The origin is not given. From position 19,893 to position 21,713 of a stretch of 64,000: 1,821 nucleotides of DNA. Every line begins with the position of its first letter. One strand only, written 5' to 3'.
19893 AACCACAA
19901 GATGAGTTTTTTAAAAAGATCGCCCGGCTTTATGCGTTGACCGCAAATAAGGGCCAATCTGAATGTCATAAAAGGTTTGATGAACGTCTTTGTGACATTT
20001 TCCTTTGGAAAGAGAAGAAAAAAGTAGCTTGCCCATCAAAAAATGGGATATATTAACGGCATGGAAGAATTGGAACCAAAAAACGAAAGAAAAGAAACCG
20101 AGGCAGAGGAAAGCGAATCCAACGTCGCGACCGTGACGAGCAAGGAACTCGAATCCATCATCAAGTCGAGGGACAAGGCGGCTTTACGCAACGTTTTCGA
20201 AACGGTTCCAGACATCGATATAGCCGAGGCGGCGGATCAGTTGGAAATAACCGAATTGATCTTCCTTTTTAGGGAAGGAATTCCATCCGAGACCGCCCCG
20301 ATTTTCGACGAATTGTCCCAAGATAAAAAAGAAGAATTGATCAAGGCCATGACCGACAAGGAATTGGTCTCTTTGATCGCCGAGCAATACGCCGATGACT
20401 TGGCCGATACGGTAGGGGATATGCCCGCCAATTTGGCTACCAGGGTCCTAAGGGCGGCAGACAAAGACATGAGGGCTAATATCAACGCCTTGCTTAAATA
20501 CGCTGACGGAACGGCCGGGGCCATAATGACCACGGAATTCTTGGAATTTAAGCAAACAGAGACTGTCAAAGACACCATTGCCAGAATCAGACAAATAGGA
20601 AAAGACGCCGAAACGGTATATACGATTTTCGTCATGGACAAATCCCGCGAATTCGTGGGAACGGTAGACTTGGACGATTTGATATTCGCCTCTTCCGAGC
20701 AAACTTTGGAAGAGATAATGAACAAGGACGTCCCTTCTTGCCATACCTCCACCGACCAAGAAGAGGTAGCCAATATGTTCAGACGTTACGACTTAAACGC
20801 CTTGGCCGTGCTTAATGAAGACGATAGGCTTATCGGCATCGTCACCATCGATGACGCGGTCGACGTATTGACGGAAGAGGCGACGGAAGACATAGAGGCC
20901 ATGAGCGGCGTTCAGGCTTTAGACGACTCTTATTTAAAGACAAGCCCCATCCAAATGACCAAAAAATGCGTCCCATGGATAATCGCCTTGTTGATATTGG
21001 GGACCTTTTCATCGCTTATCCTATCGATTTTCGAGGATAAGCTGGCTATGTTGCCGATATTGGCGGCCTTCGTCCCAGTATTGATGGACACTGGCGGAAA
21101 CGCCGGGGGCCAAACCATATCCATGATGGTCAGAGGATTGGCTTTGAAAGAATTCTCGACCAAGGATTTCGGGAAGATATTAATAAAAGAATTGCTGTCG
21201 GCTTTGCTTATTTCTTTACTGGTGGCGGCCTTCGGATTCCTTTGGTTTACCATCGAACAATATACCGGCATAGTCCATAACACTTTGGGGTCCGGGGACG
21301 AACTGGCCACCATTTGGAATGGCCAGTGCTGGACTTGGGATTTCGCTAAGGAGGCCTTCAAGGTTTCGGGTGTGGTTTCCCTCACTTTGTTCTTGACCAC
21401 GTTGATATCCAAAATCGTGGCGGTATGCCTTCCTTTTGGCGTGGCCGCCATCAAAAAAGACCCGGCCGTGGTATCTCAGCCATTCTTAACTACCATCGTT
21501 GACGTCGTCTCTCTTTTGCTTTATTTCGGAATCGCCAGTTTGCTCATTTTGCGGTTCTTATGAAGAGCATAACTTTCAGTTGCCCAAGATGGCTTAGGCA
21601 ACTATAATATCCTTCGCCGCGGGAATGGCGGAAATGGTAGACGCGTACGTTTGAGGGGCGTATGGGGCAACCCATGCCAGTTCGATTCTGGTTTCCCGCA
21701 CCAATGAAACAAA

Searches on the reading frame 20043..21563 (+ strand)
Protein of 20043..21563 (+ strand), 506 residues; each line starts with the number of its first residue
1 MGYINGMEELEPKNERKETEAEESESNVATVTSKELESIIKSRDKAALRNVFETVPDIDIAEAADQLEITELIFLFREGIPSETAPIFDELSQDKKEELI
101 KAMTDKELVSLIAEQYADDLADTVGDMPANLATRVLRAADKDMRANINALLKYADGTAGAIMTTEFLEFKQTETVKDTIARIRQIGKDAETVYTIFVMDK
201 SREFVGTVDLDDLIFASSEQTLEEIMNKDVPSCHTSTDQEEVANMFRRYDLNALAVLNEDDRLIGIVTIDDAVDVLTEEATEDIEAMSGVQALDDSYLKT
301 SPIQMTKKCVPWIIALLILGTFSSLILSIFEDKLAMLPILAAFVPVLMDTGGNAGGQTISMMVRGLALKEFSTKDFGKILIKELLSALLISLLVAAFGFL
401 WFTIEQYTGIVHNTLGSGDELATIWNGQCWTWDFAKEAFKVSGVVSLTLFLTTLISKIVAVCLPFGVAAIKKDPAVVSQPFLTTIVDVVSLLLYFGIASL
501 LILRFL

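Call 59: search_protein_families(library=pfam, proteins=[window:20043-21563:+], max_evalue=0.001)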
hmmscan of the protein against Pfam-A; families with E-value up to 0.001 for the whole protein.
window:20043-21563:+ (506 aa): 3 families
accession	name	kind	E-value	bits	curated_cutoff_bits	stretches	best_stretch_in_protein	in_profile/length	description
PF01769.21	MgtE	-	3.3e-29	102.1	27.6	1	344-497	1-125/125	Divalent cation transporter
PF00571.33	CBS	-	4.6e-18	65.7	24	1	223-276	2-55/57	CBS domain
PF03448.22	MgtE_N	-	1e-17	65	25.9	1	58-155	4-101/102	MgtE intracellular N domain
